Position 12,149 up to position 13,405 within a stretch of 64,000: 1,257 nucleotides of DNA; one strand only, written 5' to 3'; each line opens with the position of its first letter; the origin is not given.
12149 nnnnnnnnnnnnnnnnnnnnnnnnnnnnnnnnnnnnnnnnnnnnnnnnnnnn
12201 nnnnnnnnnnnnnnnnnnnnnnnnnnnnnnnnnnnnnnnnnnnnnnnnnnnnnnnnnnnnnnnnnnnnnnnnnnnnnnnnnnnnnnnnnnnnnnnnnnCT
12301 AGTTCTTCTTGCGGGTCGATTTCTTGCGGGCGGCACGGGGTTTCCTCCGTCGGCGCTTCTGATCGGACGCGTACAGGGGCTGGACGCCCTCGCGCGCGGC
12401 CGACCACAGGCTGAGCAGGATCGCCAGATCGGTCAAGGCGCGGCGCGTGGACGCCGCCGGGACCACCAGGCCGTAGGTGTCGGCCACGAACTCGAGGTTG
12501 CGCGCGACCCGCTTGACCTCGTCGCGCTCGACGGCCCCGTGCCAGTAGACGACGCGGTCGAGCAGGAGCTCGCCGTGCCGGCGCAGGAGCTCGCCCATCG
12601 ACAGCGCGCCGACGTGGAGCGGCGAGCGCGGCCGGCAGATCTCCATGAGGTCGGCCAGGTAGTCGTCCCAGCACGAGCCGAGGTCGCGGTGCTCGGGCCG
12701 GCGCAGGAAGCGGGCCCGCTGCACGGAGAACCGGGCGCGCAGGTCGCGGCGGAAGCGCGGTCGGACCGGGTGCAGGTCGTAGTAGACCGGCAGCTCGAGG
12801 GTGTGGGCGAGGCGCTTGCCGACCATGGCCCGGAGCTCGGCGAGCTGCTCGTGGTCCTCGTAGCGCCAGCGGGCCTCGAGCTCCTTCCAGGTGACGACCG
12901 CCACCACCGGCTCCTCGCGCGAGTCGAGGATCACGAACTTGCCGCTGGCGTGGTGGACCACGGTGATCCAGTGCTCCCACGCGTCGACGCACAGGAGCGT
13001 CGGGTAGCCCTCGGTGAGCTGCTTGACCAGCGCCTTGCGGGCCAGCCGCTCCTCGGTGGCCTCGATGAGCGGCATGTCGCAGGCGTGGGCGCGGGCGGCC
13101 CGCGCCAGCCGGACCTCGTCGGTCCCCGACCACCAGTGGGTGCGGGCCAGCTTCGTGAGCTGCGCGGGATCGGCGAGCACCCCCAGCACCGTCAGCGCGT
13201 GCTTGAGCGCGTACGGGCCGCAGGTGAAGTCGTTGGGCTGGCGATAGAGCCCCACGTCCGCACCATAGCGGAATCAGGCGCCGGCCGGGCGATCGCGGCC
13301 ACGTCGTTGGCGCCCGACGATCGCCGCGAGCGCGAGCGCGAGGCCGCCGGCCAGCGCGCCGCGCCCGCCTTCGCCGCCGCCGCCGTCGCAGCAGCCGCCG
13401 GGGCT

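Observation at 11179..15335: Co-directional cluster: His-tailed thioredoxin, beta-helix MYXO-CTERM protein, C39/BtrH-like papain-fold protein and Ddl-like ATP-grasp ligase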

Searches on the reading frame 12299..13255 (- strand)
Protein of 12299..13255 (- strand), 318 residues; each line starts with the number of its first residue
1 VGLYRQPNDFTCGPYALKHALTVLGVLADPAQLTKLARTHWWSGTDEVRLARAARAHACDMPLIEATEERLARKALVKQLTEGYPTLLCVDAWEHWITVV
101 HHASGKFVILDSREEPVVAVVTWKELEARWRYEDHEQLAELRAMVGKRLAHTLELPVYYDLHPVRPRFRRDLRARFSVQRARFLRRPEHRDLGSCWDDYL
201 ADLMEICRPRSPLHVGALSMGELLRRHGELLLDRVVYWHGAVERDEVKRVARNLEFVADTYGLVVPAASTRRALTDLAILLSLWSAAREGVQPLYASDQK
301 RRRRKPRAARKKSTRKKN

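Call 3: search_protein_families(library=pfam, proteins=[window:12299-13255:-], max_evalue=0.01)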
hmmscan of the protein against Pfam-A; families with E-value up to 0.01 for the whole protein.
window:12299-13255:- (318 aa): 1 family
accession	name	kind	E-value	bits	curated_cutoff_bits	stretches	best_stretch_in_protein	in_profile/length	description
PF11814.14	DUF3335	-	0.0016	18.4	25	0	3-26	3-26/206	Peptidase_C39 like family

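Call 4: search_protein_families(library=ncbifam, proteins=[window:12299-13255:-], max_evalue=0.01)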
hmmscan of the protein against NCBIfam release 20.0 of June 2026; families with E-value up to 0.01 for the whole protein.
window:12299-13255:- (318 aa): 0 families

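Call 5: find_encoding_contigs(protein=window:12299-13255:-, flank=10000, max_places=6)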
Protein window:12299-13255:- (318 aa): 5 contigs read that carry it; 3 places shown.
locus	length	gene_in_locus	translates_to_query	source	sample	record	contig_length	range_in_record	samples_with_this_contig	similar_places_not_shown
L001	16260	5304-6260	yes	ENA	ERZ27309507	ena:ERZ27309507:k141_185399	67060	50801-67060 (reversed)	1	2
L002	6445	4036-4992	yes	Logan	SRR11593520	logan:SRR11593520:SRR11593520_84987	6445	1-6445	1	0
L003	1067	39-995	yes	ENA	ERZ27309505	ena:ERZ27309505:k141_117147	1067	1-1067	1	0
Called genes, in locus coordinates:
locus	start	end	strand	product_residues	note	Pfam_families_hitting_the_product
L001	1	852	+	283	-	?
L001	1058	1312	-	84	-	-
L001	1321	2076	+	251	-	PF01925:TauE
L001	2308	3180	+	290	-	PF05019:Coq4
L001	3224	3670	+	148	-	PF00085:Thioredoxin, PF13098:Thioredoxin_2, PF13905:Thioredoxin_8 (faint)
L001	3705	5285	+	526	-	PF13229:Beta_helix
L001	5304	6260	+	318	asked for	-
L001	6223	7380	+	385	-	PF02655:ATP-grasp_3 (faint), PF07478:Dala_Dala_lig_C, PF02786:CPSase_L_D2 (faint)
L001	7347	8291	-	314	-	PF13489:Methyltransf_23, PF08241:Methyltransf_11, PF08242:Methyltransf_12, PF13649:Methyltransf_25, PF13847:Methyltransf_31 (weak)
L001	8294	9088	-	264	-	PF00849:PseudoU_synth_2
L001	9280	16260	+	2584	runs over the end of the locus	PF13428:TPR_14 (faint), PF00515:TPR_1 (faint), PF13181:TPR_8 (faint), PF28559:TPR_SusR (faint), PF13431:TPR_17 (faint), PF14559:TPR_19 (weak)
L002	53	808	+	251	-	PF01925:TauE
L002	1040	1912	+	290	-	PF05019:Coq4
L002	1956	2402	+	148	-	PF00085:Thioredoxin, PF13098:Thioredoxin_2, PF13905:Thioredoxin_8 (faint)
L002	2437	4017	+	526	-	PF13229:Beta_helix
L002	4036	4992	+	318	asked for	-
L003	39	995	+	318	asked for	-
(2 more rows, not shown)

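Call 6: find_homologous_proteins(query=window:12299-13255:-)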
Query window:12299-13255:- (318 aa): 658 proteins with E <= 0.001 among 8000 candidates; the best 120 are listed.
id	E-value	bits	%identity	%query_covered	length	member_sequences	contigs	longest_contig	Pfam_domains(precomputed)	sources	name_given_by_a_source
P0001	3.6e-210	715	99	100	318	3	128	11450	-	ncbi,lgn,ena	-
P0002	5.8e-166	570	80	94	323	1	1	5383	-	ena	-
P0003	1.1e-161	556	75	94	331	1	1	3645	-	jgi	jgi:hypothetical protein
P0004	2.2e-141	489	70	94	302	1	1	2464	-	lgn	-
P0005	3.1e-139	482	69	94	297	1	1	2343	-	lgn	-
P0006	1.5e-124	434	62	98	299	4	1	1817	-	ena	-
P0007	2.7e-124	433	63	93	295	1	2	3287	-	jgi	-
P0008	2.6e-120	420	63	96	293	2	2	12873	-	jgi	-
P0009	1.2e-119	418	63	95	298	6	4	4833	-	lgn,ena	-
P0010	9.4e-119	415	59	99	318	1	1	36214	-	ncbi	-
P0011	1.9e-118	414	60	94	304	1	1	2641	-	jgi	jgi:hypothetical protein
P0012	2.7e-118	413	60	98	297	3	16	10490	-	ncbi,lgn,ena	-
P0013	6.2e-117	409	59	98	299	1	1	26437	-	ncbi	-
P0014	9.0e-117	408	61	95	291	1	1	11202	-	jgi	jgi:hypothetical protein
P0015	3.9e-116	406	59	95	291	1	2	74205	-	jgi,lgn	jgi:hypothetical protein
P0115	4.6e-95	337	53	95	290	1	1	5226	PF13529.14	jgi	jgi:hypothetical protein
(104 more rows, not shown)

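Call 8: find_related_loci(query=A1, collection=genome_contigs, flank=6000)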
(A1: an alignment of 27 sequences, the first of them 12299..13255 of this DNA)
Query A1 (318 aa) in genome_contigs; peptide patterns used: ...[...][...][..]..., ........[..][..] (x = any residue, [..] = any of these).
264 stretches matched a pattern; 242 encode a relative of the query (tblastn E <= 1e-3); the best 80 are kept; 80 distinct loci.
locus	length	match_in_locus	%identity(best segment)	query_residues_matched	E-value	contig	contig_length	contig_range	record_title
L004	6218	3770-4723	99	1-318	0e+0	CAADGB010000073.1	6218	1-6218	uncultured delta proteobacterium isolate PRO4.fa.gz genome assembly, contig: k127_396439, whole genome shotgun sequence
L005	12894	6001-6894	63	1-312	6e-130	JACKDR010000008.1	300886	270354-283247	MAG: Kofleriaceae bacterium isolate HK-STAS-MYXO-12 HK-STAS-MYXO-12_8, whole genome shotgun sequence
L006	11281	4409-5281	62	1-303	5e-125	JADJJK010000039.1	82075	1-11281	MAG: Myxococcales bacterium isolate Ejby_18-Q3-R6-50_BATAC.353 tig00011043-10-819690, whole genome shotgun sequence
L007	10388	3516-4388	63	1-303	1e-124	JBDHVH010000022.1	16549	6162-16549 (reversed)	MAG: Kofleriaceae bacterium isolate AS-MICRO-OLR.47 NODE_13645_length_16549_cov_5.147918, whole genome shotgun sequence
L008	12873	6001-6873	59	1-305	4e-120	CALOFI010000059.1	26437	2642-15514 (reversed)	MAG: uncultured Myxococcales bacterium isolate LOGT_bin.0017 genome assembly, contig: contig_77572, whole genome shotgun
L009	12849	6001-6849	61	1-295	8e-119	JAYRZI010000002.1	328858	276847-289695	MAG: Haliangiales bacterium isolate EBPR_s472bin.6 NODE_29_length_328858_cov_7.572255, whole genome shotgun sequence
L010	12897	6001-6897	58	1-318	4e-119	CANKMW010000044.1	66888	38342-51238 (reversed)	MAG: Myxococcales bacterium isolate TH-Jun18-119 genome assembly, contig: TH-Jun18-C671, whole genome shotgun sequence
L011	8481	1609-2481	60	1-305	4e-116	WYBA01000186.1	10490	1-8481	MAG: Myxococcales bacterium isolate PRO3 k127_242797, whole genome shotgun sequence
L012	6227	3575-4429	57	1-299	2e-111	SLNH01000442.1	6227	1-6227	MAG: Nannocystineae bacterium isolate CSSed165cm_40 CSSed16-5cm-60129, whole genome shotgun sequence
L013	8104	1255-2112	55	1-299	1e-109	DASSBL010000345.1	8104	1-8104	MAG TPA_asm: Kofleriaceae bacterium isolate SMAG_U893 k141_1595765, whole genome shotgun sequence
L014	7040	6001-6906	52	2-316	3e-104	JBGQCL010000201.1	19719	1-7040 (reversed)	MAG: Kofleriaceae bacterium isolate OBJ2_061818_110_40 k141_495016_length_19719_cov_29.0165, whole genome shotgun sequen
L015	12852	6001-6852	55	1-296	1e-103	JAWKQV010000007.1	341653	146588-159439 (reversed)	MAG: Kofleriaceae bacterium isolate ABC1.117 ABC1.117.fa-7, whole genome shotgun sequence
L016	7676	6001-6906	51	2-316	1e-103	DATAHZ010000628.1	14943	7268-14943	MAG TPA_asm: Kofleriaceae bacterium isolate SMAG_U6870 k141_4142749, whole genome shotgun sequence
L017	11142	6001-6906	52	2-316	3e-103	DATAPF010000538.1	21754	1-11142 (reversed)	MAG TPA_asm: Kofleriaceae bacterium isolate SMAG_U5434 k141_335379, whole genome shotgun sequence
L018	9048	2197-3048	53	1-297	3e-102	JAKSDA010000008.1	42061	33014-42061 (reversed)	MAG: Proteobacteria bacterium isolate MAG.37 k141_11068905, whole genome shotgun sequence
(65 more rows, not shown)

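Call 16: search_solved_structures(query=A1, max_evalue=10, show_alignments=2)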
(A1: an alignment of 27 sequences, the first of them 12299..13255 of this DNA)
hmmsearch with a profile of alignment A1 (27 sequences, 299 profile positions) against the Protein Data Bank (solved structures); distinct sequences matched with E-value up to 10: 0.

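Call 21: predict_structure(alignment_id=A1)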
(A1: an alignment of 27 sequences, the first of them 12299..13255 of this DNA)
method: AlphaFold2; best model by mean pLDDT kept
length: 318 residues; sequences in the alignment: 27
mean_pLDDT: 85.2   pTM: 0.81
mean pLDDT of the five models: 85.2, 80.8, 76.2, 72.1, 70.9
residues with pLDDT >= 90: 181; 70-90: 89; 50-70: 26; < 50: 22
segments of 3 or more residues with pLDDT < 50: 290-305, 316-318
pLDDT, mean of each block of 10 residues (from residue 1): 59 88 91 77 74 94 96 98 96 91 96 86 96 90 90 92 94 91 89 87 91 87 93 86 88 94 92 92 77 42 50 52
secondary structure, 60 per line:
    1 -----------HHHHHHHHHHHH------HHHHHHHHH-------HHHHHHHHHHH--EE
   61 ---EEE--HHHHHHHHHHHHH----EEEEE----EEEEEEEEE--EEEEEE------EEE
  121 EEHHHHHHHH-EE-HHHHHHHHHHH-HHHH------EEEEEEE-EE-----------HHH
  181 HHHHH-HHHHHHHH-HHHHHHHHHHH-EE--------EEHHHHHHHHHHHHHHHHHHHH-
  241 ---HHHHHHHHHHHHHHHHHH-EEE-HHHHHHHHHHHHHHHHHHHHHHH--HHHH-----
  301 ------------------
elements in order: H12-23 H30-38 H46-56 E64-66 H69-81 E86-90 E95-103 E106-111 E118-122 H123-130 H135-145 H147-150 E157-163 H178-185 H187-194 H196-206 H220-239 H244-261 E263-265 H267-289 H292-295

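Call 34: search_protein_families(library=pfam, alignment_id=A1, max_evalue=1)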
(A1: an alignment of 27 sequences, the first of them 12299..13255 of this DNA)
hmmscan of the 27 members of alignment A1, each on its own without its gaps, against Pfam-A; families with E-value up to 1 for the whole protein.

A. member 1, window:12299-13255:- (318 aa): 3 families
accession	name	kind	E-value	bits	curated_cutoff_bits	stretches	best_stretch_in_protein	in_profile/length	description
PF11814.14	DUF3335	-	0.0016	18.4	25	1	3-26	3-26/206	Peptidase_C39 like family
PF03412.21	Peptidase_C39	-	0.02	15.1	22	1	5-116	6-109/133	Peptidase C39 family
PF02902.25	Peptidase_C48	-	0.4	10.9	20.7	0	1-20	160-179/217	Ulp1 protease family, C-terminal catalytic domain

B. families by the number of members that match (of 27 scanned): 14 families
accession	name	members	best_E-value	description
PF11814.14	DUF3335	26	0.0015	Peptidase_C39 like family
PF21819.3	DUF6885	12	0.0014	Family of unknown function (DUF6885)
PF02902.25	Peptidase_C48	12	0.005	Ulp1 protease family, C-terminal catalytic domain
PF14399.12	BtrH_N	11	0.0024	Butirosin biosynthesis protein H, N-terminal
PF03412.21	Peptidase_C39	8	0.0036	Peptidase C39 family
PF13529.12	Peptidase_C39_2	3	0.00041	Peptidase_C39 like family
PF22912.2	zf-DPOE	2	0.041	Zinc finger domain of DNA polymerase-epsilon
PF09218.15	DUF1959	2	0.079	Domain of unknown function (DUF1959)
PF17611.7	DUF5506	1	0.023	Family of unknown function (DUF5506)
PF24491.1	DUF7586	1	0.099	Domain of unknown function (DUF7586)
PF23205.1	DUF7063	1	0.15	Domain of unknown function (DUF7063)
PF10446.14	DUF2457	1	0.21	Protein of unknown function (DUF2457)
PF21646.3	ACTMAP-like_C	1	0.29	Actin maturation protease-like, C-terminal domain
PF04931.18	DNA_pol_phi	1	0.78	DNA polymerase phi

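Call 50: search_protein_representatives(alignment_id=A1)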
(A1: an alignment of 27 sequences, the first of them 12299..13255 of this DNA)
Query: 27 sequences, 299 profile positions. Proteins with E-value up to 0.001 (for the whole library): 900; up to 1e-10: 373; up to 1e-30: 84. The best 150 are listed.
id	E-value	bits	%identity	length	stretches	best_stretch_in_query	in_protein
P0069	1.5e-144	497.4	-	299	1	1-295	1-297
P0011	2.4e-138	477.0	-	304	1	1-297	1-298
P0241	2.2e-105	368.8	-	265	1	23-285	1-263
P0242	1.3e-96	340.0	-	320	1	4-298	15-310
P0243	5.3e-96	338.0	-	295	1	1-199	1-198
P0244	3.5e-95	335.3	-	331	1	60-296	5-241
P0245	5.1e-95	334.8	-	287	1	1-284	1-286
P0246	2.8e-90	319.2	-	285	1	1-285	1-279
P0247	3.4e-87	309.1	-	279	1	1-283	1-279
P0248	7.4e-85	301.4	-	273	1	1-270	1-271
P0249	1.7e-77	277.2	-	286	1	31-284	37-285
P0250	1.1e-75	271.2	-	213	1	1-159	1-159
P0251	2.2e-71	257.2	-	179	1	71-247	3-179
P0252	3.7e-71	256.4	-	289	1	1-274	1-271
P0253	4.5e-71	256.2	-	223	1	1-141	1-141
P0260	4.8e-63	229.8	-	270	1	1-261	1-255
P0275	2.9e-54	200.9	-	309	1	1-271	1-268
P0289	2.0e-48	181.8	-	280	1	1-270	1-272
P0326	8.1e-30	120.7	-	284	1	2-274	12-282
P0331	1.9e-26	109.7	-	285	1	1-272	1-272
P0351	6.7e-22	94.7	-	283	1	2-274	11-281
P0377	8.3e-19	84.6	-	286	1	6-271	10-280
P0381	2.0e-18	83.3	-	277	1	3-274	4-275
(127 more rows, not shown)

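Call 51: list_cluster_members(proteins=[P0246, P0252, P0260, P0275, P0289, P0326, P0331, P0351, P0377, P0381])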
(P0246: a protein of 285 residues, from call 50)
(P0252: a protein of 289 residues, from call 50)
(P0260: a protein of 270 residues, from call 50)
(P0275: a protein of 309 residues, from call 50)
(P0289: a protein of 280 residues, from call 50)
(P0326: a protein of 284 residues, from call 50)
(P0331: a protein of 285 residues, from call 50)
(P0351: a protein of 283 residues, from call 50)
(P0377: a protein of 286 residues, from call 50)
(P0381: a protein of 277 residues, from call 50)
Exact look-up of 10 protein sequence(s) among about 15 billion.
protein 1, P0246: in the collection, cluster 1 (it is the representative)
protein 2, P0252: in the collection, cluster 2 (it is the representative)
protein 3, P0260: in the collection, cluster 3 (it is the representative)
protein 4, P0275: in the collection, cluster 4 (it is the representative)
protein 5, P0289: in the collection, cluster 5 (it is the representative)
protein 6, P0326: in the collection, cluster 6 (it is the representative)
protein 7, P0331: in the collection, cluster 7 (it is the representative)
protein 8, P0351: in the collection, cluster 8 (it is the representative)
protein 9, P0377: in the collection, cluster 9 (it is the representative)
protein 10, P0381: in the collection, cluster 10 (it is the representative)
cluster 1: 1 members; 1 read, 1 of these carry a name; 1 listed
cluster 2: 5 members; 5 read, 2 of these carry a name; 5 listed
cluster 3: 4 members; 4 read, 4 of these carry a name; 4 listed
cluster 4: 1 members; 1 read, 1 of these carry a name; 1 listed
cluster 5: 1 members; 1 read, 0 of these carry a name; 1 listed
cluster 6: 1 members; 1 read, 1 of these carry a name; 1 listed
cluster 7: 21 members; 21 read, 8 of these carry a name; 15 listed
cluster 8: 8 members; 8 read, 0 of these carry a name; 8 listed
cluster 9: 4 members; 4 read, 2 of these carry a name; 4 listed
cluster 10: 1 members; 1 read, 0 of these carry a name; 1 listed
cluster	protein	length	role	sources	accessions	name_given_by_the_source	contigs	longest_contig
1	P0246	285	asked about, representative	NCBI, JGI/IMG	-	hypothetical protein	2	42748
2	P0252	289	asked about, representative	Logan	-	-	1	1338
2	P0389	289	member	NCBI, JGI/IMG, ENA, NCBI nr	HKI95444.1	MAG TPA: hypothetical protein VJ992_09155 [Gemmatimonadales bacterium] | hypothetical protein [Gemmatimonadales bacterium]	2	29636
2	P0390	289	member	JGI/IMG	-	hypothetical protein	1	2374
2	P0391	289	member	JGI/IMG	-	-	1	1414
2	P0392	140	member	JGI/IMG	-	-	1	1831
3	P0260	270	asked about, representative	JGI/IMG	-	hypothetical protein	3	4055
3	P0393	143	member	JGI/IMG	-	hypothetical protein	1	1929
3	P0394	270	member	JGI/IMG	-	hypothetical protein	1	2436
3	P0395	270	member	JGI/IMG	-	hypothetical protein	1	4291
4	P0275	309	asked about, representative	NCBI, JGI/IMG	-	hypothetical protein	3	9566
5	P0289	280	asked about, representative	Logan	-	-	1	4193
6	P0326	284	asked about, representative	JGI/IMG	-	hypothetical protein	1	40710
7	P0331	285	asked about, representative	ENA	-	-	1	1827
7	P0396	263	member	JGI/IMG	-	hypothetical protein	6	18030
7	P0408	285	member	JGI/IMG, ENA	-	-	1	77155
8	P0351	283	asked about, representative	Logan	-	-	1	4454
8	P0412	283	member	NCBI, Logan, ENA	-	-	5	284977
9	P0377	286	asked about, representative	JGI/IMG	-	-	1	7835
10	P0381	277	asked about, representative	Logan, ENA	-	-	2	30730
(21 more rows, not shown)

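Call 53: find_encoding_contigs(protein=P0389, flank=5000, max_places=1)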
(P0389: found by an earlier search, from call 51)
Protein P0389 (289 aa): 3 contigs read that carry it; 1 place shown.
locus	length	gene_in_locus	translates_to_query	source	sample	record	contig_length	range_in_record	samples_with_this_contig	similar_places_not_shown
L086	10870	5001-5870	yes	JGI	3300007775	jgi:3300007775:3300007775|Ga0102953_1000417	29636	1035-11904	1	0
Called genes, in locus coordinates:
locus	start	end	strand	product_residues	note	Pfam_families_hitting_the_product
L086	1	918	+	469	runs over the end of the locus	PF05694:SBP56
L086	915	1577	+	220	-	-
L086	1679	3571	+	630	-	PF00474:SSF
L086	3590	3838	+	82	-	-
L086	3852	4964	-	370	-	PF02655:ATP-grasp_3 (weak), PF07478:Dala_Dala_lig_C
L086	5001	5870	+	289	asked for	-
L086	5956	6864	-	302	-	-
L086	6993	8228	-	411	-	PF00515:TPR_1 (faint), PF07719:TPR_2 (weak)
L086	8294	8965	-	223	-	PF00578:AhpC-TSA, PF08534:Redoxin, PF10417:1-cysPrx_C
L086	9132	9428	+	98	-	PF12779:WXXGXW (weak)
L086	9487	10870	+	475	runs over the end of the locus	PF02812:ELFV_dehydrog_N, PF00208:ELFV_dehydrog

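Call 54: find_encoding_contigs(protein=P0412, flank=5000, max_places=1)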
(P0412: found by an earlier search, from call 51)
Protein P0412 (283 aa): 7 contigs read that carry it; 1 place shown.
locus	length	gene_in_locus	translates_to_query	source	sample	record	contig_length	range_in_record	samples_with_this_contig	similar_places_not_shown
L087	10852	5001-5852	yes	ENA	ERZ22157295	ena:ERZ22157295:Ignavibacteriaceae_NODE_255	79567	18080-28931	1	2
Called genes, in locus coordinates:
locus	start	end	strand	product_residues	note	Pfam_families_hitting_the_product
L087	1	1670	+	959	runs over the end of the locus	PF13860:FlgD_ig (weak)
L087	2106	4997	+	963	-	-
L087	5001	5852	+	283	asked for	-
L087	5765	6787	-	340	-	PF00149:Metallophos, PF12850:Metallophos_2 (weak)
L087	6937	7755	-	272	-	PF04116:FA_hydroxylase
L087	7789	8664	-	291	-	PF03102:NeuB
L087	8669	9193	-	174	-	PF13419:HAD_2 (faint), PF00702:Hydrolase (weak), PF08282:Hydrolase_3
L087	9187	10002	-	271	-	PF00106:adh_short, PF01370:Epimerase (faint), PF13561:adh_short_C2, PF00106:adh_short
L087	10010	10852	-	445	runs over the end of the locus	PF00202:Aminotran_3, PF00155:Aminotran_1_2 (weak)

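Call 55: find_encoding_contigs(protein=P0246, flank=4000, max_places=1)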
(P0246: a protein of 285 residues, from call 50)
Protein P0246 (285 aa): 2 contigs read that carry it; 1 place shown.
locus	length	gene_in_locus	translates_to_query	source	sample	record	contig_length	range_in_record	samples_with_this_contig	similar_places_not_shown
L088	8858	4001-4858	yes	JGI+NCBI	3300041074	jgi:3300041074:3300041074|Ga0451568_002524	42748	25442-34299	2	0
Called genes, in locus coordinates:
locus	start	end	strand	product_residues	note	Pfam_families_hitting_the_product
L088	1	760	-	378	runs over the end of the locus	PF02655:ATP-grasp_3 (weak), PF07478:Dala_Dala_lig_C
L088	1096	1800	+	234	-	-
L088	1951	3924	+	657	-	PF14508:GH97_N, PF10566:Glyco_hydro_97, PF14509:GH97_C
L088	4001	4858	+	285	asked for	-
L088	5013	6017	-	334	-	PF00892:EamA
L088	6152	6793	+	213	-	PF07336:ABATE, PF11706:zf-CGNR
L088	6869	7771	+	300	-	PF00491:Arginase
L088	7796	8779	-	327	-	PF14258:DUF4350 (faint)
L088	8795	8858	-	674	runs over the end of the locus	-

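Call 56: find_encoding_contigs(protein=P0326, flank=4000, max_places=1)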
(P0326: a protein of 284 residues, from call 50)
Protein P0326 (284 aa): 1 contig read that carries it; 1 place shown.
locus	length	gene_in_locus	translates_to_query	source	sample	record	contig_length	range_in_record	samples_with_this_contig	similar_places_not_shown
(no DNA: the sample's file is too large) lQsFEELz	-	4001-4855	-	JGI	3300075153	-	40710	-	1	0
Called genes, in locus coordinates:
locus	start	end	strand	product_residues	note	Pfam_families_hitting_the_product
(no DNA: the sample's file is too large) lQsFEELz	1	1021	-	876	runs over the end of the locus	PF01074:Glyco_hydro_38N, PF09261:Alpha-mann_mid, PF07748:Glyco_hydro_38C, PF17677:Glyco_hydro38C2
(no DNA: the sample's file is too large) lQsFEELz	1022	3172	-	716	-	PF05378:Hydant_A_N, PF01968:Hydantoinase_A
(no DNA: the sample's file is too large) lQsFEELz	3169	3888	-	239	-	PF04893:Yip1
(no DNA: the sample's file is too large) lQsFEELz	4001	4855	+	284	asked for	-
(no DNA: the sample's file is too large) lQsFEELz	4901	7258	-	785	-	PF00041:fn3 (faint), PF16656:Pur_ac_phosph_N (faint), PF24489:Ig_J_second (faint), PF25788:Ig_Rha78A_N (faint), PF13715:CarbopepD_reg_2 (weak), PF13620:CarboxypepD_reg (weak), PF13860:FlgD_ig, PF18962:Por_Secre_tail (weak), +5 more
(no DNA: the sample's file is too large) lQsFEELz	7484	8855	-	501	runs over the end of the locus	-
